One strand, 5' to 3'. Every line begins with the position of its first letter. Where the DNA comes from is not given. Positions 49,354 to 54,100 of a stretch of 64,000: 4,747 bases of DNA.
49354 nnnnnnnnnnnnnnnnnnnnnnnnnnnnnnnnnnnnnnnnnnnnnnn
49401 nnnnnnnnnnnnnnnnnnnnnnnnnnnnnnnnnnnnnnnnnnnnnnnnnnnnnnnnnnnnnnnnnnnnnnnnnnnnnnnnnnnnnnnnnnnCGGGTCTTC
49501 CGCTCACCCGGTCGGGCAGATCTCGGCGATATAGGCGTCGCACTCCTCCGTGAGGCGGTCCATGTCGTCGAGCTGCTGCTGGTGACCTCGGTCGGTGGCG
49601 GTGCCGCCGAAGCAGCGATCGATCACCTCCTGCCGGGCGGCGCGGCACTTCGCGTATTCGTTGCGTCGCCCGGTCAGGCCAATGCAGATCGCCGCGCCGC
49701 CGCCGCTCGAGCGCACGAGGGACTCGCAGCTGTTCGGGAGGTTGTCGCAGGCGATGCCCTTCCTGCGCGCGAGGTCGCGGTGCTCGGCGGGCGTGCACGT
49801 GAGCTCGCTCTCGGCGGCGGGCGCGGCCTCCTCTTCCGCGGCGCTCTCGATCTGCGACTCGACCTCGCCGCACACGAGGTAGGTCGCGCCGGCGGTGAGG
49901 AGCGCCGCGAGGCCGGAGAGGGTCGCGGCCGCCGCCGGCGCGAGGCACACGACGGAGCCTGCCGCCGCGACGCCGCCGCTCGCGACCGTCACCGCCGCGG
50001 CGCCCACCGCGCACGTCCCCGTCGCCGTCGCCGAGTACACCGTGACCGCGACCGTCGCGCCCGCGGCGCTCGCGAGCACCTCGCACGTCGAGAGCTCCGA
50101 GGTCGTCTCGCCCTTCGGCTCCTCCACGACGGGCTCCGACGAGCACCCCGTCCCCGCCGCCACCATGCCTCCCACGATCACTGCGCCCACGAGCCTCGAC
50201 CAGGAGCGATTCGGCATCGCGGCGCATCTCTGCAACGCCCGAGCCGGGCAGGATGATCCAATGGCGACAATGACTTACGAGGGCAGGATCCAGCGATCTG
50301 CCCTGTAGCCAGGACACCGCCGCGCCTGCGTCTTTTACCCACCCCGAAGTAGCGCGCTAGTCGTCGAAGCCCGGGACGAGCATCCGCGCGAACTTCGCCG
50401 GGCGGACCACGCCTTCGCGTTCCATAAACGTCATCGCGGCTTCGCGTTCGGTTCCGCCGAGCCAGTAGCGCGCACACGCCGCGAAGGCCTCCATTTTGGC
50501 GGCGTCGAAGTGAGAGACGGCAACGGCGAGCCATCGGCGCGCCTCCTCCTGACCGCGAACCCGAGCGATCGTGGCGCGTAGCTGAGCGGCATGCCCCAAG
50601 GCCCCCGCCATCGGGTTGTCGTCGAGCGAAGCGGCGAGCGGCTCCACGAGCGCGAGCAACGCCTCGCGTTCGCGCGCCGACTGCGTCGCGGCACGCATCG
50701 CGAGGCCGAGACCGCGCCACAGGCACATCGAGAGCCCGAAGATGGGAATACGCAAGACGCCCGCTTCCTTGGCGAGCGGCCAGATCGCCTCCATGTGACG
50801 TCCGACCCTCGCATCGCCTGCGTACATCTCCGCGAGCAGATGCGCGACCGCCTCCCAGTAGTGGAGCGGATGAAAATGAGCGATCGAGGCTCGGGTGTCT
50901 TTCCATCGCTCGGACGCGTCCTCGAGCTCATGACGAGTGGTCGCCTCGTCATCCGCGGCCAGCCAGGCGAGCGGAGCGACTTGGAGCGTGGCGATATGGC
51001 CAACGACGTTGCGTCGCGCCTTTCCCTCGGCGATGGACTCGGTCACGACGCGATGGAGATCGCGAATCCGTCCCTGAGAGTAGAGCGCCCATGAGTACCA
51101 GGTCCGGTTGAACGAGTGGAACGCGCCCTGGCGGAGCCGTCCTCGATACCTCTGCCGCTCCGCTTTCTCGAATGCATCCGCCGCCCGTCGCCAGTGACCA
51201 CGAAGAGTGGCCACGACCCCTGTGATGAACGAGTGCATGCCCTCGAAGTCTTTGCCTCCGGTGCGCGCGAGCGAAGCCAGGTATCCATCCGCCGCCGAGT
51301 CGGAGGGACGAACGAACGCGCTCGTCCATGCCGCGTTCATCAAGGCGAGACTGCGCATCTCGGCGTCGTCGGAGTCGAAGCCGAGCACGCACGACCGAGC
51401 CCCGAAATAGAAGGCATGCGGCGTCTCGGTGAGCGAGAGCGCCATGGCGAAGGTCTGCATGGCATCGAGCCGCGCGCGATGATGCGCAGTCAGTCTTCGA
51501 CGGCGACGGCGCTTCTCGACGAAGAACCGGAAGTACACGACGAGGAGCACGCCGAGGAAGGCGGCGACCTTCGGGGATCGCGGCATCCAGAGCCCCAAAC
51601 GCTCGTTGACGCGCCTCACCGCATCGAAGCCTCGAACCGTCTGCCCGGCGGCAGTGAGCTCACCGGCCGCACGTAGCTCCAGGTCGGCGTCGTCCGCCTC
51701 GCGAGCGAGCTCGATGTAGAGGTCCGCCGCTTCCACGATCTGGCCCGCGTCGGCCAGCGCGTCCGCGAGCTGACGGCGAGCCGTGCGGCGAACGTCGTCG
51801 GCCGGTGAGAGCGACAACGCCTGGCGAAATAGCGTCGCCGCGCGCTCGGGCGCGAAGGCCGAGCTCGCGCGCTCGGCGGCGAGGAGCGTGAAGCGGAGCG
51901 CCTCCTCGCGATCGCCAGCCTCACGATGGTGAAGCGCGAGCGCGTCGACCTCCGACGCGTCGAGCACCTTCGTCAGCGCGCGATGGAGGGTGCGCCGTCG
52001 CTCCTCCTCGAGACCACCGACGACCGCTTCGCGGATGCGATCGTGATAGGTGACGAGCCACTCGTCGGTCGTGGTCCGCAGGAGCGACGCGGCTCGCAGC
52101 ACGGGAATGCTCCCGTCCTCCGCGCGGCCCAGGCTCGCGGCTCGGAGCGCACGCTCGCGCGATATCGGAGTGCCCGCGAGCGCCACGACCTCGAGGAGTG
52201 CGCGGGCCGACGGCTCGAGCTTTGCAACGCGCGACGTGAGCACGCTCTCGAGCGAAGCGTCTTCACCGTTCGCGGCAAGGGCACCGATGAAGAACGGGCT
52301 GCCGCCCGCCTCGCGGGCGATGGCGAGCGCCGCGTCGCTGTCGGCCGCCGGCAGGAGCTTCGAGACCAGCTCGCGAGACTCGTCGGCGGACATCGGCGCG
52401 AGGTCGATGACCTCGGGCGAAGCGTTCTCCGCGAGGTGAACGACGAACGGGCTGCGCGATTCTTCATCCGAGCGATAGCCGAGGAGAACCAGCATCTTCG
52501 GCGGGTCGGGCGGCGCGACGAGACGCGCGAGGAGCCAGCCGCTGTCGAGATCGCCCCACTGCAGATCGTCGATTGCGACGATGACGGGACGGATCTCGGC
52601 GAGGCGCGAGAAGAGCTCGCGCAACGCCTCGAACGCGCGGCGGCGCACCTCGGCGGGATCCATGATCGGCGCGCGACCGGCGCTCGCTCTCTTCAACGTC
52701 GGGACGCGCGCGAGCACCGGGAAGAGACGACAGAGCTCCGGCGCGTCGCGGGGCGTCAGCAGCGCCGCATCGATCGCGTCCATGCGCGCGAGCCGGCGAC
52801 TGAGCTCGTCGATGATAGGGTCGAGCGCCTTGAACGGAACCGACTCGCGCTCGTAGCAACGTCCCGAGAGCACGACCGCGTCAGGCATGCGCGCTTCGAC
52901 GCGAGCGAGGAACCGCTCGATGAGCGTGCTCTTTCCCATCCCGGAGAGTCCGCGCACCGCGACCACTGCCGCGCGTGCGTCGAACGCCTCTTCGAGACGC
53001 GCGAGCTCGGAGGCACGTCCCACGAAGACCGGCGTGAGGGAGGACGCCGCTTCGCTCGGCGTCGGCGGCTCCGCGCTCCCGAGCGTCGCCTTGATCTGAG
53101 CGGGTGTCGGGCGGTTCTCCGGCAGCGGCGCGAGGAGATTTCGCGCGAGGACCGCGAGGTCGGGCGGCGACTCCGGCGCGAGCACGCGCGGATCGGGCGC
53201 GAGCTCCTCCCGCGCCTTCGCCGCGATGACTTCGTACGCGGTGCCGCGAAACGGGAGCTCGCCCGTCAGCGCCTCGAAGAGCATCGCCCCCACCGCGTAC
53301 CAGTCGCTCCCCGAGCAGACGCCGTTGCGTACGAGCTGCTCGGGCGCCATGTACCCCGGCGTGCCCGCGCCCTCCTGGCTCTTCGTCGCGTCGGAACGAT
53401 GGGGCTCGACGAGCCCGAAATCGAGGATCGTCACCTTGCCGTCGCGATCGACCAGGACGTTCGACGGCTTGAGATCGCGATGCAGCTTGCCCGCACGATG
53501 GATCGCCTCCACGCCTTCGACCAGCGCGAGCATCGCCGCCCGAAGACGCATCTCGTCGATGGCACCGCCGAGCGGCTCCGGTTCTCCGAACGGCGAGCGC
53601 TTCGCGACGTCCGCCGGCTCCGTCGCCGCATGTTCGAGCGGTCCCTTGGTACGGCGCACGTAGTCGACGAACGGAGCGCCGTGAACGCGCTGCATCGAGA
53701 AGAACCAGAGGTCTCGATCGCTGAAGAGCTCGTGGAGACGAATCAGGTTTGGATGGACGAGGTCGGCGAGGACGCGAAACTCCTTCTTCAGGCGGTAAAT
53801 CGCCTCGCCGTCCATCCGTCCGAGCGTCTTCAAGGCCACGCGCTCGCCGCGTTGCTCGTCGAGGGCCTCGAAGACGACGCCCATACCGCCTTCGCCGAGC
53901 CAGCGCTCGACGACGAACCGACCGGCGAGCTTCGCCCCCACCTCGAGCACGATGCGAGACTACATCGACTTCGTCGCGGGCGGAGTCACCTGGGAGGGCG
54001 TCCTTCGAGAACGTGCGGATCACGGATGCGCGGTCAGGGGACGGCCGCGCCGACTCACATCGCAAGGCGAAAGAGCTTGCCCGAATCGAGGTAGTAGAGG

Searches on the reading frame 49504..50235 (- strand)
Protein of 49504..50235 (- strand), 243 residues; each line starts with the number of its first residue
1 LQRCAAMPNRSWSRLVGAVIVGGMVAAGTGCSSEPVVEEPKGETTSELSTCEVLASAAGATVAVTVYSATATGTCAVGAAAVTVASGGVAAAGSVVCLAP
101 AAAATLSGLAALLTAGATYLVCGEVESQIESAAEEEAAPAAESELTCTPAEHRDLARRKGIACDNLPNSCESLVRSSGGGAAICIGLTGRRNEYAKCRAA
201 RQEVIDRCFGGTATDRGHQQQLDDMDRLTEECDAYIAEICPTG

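Call 27: search_protein_families(library=pfam, proteins=[window:49504-50235:-], max_evalue=0.001)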
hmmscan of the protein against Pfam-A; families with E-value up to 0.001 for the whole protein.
window:49504-50235:- (243 aa): 0 families

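Call 58: search_protein_families(library=pfam, proteins=[window:49504-50235:-], max_evalue=0.01)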
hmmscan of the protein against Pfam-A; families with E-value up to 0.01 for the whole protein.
window:49504-50235:- (243 aa): 1 family
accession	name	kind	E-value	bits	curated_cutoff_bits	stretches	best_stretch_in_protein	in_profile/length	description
PF15523.11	Ntox16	-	0.0016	19.1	25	1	147-233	5-83/85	Novel toxin 16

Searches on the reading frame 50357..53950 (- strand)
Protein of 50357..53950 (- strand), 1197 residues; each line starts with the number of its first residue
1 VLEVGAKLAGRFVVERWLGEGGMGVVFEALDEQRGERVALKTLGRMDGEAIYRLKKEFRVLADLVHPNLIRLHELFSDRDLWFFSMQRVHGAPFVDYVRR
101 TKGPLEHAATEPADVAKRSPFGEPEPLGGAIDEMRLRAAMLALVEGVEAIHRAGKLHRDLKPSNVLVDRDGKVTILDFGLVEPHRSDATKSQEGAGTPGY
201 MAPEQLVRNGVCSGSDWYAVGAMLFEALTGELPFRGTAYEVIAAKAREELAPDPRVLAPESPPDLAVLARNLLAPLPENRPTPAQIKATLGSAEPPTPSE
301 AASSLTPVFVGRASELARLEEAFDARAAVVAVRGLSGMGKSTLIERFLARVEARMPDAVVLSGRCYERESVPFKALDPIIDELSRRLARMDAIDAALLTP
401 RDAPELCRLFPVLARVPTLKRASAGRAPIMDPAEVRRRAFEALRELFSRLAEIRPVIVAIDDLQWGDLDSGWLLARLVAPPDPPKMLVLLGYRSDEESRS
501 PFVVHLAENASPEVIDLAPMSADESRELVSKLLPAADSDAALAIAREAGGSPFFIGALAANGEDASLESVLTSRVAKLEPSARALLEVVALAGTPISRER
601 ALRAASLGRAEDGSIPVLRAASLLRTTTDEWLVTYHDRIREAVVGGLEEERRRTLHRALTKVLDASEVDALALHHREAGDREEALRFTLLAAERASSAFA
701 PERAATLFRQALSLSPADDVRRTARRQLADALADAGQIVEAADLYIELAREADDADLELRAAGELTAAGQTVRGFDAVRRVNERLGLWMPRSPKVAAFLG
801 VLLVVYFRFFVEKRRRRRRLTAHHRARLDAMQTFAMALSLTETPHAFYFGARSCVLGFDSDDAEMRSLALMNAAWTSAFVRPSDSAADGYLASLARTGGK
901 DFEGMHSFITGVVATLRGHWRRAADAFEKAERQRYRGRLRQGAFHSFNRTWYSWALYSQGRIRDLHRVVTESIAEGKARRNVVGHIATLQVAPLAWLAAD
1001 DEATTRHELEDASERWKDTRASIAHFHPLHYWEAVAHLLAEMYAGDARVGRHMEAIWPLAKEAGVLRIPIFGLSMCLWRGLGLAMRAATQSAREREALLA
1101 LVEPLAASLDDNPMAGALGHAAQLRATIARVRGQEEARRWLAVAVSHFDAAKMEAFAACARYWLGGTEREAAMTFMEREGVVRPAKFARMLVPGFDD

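Call 27: search_protein_families(library=pfam, proteins=[window:50357-53950:-], max_evalue=0.001)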
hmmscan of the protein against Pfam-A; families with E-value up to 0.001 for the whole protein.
window:50357-53950:- (1197 aa): 5 families
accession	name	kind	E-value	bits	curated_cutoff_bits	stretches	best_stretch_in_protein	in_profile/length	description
PF00069.31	Pkinase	-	9.9e-43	146.9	31.7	1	13-287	2-258/263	Protein kinase domain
PF07714.23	PK_Tyr_Ser-Thr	-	3.1e-26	92.7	23.1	1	15-289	4-257/258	Protein tyrosine and serine/threonine kinase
PF13191.12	AAA_16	-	1.7e-20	74.6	32.6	1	309-487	2-165/167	AAA ATPase domain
PF20703.3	nSTAND1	-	2.3e-05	24.7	27.1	1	307-535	14-200/379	Novel STAND NTPase 1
PF03109.22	ABC1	-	0.00067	19.3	22.9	0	148-185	181-218/244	ABC1 atypical kinase-like domain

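Call 59: search_protein_families(library=padloc, proteins=[window:50357-53950:-], max_evalue=0.001)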
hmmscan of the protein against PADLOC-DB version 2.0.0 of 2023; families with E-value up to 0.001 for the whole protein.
window:50357-53950:- (1197 aa): 32 families (the best 25 are shown)
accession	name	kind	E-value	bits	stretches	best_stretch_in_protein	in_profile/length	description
PDLC04138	mad6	-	2.3e-59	199.9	1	8-302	49-322/659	mads_6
PDLC04042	PD-T4-6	-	3.6e-54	182.4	2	139-295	114-274/292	-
PDLC04053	PD-T4-6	-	2.5e-49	166.4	2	139-303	115-281/311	-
PDLC04054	PD-T4-6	-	2.8e-41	140.1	2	141-285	118-264/347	-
PDLC04047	PD-T4-6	-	7.3e-41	138.3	2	140-268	117-246/327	-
PDLC04061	PD-T4-6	-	3.1e-39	133.9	1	6-281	12-270/510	-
PDLC04039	PD-T4-6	-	5.8e-39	132.4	2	145-280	125-261/458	-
PDLC04043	PD-T4-6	-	1.1e-38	131.4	2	142-272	123-256/452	-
PDLC04057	PD-T4-6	-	2.1e-36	123.9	2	139-281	113-257/443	-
PDLC04060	PD-T4-6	-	7.7e-34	115.4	2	142-262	116-237/486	-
PDLC01088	C3a189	-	9.2e-33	111.8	1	15-344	2-282/840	kinase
PDLC04064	PD-T4-6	-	2.9e-32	110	2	146-282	131-268/369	-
PDLC04048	PD-T4-6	-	4.2e-32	109.9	2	143-246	120-224/354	-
PDLC04041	PD-T4-6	-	9.1e-31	105.5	2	144-339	139-319/443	-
PDLC03920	MkoA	-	4e-28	96.3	1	8-310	7-294/1112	-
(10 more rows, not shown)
